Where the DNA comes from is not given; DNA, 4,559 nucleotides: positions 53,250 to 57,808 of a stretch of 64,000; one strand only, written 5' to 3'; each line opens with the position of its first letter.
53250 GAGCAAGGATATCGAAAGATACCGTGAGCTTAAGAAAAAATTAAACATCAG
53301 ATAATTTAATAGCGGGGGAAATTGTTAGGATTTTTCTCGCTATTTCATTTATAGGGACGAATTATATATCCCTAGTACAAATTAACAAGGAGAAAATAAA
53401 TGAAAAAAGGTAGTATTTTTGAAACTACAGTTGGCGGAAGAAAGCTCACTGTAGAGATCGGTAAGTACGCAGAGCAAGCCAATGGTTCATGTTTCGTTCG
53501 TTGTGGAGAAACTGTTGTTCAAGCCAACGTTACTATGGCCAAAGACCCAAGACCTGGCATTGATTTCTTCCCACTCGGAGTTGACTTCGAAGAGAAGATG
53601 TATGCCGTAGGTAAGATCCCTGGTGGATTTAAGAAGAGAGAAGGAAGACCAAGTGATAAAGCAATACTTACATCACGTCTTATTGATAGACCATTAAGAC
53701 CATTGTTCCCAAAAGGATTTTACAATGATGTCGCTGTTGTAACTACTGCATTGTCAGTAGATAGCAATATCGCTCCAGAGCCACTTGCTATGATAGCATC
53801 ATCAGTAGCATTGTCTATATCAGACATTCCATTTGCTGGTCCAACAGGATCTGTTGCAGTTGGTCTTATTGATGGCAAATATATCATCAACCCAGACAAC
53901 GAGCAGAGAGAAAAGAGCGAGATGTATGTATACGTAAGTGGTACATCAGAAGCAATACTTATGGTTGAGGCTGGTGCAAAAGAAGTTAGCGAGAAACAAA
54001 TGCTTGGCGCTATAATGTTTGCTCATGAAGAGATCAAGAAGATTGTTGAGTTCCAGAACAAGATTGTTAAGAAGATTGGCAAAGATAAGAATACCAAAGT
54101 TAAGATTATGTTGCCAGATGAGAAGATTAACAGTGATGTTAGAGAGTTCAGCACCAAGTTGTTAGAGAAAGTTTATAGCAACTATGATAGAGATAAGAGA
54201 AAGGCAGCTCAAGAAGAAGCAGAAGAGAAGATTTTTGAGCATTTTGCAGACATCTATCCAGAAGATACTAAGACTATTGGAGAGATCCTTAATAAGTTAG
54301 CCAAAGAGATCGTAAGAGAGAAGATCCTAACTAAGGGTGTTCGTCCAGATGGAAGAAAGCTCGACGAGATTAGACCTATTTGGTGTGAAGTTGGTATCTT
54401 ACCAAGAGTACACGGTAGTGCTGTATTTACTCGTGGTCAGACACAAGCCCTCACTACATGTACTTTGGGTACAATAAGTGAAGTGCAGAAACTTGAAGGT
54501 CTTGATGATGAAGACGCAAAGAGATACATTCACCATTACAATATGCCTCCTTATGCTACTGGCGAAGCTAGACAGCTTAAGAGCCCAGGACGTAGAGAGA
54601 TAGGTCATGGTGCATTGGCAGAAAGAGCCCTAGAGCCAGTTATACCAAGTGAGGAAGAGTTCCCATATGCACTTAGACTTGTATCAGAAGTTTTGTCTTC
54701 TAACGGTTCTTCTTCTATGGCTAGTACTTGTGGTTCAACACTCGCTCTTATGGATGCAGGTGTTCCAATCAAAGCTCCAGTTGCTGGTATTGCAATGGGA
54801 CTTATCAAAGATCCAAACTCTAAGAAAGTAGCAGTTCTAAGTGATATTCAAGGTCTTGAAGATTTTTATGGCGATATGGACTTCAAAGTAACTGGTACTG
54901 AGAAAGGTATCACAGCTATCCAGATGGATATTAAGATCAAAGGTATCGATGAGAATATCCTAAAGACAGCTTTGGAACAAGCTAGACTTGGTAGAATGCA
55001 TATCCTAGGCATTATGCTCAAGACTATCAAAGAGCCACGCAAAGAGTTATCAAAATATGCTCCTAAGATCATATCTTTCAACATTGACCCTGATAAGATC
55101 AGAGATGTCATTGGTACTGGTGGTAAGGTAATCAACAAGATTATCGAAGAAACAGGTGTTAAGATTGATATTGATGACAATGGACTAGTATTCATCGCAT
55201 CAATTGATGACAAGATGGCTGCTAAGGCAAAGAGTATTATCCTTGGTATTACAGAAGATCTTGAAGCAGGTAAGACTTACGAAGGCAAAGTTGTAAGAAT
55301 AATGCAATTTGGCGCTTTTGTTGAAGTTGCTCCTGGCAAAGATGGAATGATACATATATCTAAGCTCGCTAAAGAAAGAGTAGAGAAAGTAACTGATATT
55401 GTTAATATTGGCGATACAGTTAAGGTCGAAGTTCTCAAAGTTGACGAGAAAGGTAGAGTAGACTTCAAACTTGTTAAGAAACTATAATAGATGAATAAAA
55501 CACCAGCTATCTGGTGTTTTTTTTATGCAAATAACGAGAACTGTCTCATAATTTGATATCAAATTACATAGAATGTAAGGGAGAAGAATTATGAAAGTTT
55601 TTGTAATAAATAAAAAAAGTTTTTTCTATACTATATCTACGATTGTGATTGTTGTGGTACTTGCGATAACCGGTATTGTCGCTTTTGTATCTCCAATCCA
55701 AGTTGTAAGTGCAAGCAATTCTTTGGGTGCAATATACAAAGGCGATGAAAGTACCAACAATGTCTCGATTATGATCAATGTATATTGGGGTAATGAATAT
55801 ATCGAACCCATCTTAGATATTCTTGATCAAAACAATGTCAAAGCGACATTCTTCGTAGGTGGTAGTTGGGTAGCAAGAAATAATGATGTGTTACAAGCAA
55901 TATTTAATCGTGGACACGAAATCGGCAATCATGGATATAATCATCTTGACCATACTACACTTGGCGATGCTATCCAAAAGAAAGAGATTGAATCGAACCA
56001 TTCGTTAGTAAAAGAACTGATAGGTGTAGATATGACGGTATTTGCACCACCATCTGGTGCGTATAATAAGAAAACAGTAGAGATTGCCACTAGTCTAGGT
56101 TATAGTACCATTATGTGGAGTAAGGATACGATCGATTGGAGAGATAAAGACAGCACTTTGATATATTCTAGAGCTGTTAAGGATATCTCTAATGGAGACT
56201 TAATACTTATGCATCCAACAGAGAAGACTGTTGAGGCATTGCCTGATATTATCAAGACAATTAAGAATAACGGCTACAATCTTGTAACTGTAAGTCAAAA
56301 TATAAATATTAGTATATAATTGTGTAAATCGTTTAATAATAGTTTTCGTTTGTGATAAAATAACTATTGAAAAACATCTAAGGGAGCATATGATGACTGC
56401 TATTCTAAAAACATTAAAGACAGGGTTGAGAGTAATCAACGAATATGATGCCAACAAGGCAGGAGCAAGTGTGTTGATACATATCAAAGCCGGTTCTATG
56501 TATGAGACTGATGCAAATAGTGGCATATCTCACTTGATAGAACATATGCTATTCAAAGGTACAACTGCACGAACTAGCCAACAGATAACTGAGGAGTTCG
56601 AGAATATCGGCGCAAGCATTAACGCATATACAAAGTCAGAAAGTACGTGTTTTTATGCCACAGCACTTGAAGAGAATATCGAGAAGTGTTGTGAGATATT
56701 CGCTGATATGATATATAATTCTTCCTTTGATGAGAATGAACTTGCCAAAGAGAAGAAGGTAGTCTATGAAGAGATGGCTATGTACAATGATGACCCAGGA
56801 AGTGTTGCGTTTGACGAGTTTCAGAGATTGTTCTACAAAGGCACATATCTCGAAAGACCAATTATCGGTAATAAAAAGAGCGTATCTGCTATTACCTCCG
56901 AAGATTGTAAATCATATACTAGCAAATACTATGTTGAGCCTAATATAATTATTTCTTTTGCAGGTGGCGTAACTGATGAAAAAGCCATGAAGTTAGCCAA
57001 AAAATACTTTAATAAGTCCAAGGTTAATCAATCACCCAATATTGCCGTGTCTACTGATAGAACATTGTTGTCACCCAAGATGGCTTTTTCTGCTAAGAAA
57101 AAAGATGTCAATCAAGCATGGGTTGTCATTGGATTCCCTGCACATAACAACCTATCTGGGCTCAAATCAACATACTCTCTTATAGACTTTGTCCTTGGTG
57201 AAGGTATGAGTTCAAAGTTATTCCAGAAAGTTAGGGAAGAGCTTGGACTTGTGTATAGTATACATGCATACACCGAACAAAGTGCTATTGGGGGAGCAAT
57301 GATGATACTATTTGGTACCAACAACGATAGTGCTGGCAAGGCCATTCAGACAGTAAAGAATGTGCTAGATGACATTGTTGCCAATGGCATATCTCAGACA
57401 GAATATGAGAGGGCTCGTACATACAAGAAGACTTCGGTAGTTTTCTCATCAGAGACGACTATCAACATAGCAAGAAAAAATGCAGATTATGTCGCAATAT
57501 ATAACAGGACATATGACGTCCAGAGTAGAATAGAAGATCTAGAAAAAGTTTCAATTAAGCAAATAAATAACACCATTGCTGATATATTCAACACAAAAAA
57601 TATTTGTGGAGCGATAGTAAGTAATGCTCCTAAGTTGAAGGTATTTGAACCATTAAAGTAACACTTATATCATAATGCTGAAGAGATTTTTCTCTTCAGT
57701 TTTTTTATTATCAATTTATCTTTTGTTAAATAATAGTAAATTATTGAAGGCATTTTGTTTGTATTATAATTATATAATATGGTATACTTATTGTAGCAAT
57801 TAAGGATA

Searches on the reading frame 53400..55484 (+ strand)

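Call 59: search_protein_families(library=pfam, proteins=[window:53400-55484:+], max_evalue=0.00001)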
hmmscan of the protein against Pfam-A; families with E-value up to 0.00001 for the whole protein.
window:53400-55484:+ (695 aa): 5 families
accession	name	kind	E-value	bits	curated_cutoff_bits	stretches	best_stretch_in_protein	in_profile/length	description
PF01138.27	RNase_PH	-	1.5e-62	210.2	25.5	2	323-456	1-130/130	3' exoribonuclease family, domain 1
PF03725.20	RNase_PH_C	-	1.1e-21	77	20.8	1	148-210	2-66/67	3' exoribonuclease family, domain 2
PF00575.29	S1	-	2.1e-17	63.7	22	1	621-689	2-71/74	S1 RNA binding domain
PF03726.19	PNPase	-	2.1e-14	54.2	24.6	1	243-320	2-81/81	Polyribonucleotide nucleotidyltransferase, RNA binding domain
PF00013.35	KH_1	-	2e-09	37.5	21.5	1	558-614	2-64/66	KH domain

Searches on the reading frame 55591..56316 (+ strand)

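Call 59: search_protein_families(library=pfam, proteins=[window:55591-56316:+], max_evalue=0.00001)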
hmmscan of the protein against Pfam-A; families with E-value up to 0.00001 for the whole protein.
window:55591-56316:+ (242 aa): 1 family
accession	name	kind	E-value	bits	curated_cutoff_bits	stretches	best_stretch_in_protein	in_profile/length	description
PF01522.26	Polysacc_deac_1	-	3.8e-31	108.1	23.1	1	54-173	5-123/124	Polysaccharide deacetylase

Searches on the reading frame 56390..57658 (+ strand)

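Call 59: search_protein_families(library=pfam, proteins=[window:56390-57658:+], max_evalue=0.00001)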
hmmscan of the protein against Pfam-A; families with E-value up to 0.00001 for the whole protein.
window:56390-57658:+ (423 aa): 2 families
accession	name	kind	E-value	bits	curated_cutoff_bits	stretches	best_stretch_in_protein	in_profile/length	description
PF00675.25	Peptidase_M16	-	8e-41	139.8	22.3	1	14-160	1-147/149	Insulinase (Peptidase family M16)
PF05193.26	Peptidase_M16_C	-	1.3e-34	120.1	23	1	168-344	2-179/181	Peptidase M16 inactive domain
